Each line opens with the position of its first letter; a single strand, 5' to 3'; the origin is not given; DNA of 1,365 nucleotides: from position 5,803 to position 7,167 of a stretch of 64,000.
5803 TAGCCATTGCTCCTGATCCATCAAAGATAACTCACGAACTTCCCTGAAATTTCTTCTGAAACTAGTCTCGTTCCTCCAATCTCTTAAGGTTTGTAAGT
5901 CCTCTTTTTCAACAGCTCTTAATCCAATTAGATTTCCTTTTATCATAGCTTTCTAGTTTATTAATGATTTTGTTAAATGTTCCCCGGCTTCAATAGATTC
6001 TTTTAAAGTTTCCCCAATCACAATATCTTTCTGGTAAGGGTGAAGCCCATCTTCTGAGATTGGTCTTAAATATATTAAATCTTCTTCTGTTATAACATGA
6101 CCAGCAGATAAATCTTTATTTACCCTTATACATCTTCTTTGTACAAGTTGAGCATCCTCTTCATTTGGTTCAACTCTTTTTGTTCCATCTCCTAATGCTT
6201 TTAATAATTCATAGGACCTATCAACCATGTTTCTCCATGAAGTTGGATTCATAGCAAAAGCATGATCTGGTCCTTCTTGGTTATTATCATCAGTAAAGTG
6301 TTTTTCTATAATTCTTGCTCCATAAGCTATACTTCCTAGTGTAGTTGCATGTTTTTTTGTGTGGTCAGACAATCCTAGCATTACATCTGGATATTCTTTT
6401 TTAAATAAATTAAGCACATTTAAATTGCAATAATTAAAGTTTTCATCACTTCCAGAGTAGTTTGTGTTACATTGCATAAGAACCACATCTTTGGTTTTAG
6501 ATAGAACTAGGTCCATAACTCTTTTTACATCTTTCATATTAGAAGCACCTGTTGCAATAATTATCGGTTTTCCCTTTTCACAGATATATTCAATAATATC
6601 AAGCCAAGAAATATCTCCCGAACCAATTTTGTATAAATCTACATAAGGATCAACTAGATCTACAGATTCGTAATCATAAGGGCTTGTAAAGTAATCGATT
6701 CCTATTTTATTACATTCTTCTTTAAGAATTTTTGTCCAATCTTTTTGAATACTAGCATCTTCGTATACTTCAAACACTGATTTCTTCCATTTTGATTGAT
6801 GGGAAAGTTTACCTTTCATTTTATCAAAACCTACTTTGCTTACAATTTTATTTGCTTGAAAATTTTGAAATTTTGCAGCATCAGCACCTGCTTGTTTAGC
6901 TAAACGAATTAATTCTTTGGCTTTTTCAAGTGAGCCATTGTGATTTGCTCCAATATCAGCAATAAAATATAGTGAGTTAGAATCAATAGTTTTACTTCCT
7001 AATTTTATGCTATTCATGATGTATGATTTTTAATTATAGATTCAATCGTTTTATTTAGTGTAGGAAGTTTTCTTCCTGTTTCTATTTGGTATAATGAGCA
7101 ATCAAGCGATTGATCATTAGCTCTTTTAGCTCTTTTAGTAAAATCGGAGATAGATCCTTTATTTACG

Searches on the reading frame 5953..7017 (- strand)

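Call 56: search_protein_families(library=pfam, proteins=[window:5953-7017:-], max_evalue=0.0001)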
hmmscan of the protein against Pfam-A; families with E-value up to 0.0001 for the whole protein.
window:5953-7017:- (354 aa): 2 families
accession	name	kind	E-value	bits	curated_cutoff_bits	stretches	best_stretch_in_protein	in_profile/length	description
PF03102.20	NeuB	-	6.3e-69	232.5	22.1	1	36-280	1-241/241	NeuB family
PF08666.17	SAF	-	5.7e-09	36.8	21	1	295-352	2-61/63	SAF domain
